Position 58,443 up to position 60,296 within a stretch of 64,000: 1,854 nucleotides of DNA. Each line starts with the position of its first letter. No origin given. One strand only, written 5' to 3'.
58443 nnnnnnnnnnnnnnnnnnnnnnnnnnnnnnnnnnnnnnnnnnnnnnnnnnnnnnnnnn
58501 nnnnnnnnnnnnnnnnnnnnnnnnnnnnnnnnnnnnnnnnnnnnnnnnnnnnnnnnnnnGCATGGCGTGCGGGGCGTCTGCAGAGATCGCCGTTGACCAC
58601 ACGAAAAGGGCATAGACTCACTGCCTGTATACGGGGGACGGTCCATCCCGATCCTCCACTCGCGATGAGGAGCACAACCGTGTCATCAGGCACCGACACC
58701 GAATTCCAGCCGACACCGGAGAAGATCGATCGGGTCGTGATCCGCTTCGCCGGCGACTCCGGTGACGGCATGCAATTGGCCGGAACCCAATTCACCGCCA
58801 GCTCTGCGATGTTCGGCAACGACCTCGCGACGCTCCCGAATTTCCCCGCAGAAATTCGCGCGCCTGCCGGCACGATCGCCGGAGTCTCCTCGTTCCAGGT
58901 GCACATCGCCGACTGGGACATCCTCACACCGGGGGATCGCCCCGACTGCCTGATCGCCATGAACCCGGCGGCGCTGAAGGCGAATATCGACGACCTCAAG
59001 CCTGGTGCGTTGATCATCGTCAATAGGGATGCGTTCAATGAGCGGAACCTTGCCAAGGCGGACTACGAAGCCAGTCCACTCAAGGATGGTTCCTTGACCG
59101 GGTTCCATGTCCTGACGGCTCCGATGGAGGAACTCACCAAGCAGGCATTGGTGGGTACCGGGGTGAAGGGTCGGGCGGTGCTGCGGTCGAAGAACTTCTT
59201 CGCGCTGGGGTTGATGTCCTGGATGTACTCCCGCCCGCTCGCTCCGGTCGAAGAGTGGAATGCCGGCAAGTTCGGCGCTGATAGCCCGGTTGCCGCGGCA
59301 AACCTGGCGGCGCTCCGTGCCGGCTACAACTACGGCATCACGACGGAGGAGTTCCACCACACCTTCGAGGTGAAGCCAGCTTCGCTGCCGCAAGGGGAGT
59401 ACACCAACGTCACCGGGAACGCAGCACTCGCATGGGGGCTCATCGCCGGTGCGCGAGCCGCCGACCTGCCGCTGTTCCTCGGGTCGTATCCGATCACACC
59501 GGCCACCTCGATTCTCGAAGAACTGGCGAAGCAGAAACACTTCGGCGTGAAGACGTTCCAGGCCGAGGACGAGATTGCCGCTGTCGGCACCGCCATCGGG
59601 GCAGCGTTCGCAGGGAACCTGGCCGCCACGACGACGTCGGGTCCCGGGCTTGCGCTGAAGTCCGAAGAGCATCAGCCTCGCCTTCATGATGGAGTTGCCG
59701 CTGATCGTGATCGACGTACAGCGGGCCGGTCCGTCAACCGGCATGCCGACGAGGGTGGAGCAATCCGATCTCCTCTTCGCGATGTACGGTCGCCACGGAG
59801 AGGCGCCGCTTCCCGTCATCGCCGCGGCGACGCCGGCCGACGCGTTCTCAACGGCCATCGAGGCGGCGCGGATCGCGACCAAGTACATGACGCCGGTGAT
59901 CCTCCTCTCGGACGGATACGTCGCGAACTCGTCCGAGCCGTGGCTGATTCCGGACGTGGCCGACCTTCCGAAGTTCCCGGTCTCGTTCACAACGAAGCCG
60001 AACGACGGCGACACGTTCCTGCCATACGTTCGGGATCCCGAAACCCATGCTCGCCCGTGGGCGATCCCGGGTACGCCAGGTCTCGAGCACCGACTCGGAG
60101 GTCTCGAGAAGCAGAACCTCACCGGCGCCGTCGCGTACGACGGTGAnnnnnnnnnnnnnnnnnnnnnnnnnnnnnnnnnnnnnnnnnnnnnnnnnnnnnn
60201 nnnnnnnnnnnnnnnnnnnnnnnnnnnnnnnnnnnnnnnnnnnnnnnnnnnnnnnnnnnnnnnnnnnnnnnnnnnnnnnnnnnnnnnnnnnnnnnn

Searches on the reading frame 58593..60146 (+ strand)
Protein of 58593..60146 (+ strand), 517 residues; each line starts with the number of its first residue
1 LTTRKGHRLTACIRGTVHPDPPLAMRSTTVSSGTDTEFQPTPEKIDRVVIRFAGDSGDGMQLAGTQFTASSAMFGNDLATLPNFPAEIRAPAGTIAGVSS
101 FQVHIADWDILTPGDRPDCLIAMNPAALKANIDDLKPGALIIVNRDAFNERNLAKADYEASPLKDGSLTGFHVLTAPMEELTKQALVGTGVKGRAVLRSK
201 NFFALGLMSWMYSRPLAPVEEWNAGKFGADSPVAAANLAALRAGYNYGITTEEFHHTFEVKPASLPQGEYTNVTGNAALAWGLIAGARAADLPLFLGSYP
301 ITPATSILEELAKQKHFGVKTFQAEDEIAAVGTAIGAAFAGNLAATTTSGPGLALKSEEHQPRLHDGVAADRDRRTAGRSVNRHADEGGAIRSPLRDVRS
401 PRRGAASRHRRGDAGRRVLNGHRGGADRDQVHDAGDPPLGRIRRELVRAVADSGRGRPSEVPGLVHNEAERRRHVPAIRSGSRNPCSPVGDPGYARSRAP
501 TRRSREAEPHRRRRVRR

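Call 19: search_protein_families(library=pfam, proteins=[window:58593-60146:+], max_evalue=0.0001)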
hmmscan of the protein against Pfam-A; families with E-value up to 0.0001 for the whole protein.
window:58593-60146:+ (517 aa): 2 families
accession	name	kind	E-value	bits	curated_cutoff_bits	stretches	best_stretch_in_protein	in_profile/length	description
PF01558.24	POR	-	3.6e-23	83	27.4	1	57-246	2-173/173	Pyruvate ferredoxin/flavodoxin oxidoreductase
PF01855.24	POR_N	-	1.3e-19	71.3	27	1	295-359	10-78/231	Pyruvate flavodoxin/ferredoxin oxidoreductase, thiamine diP-bdg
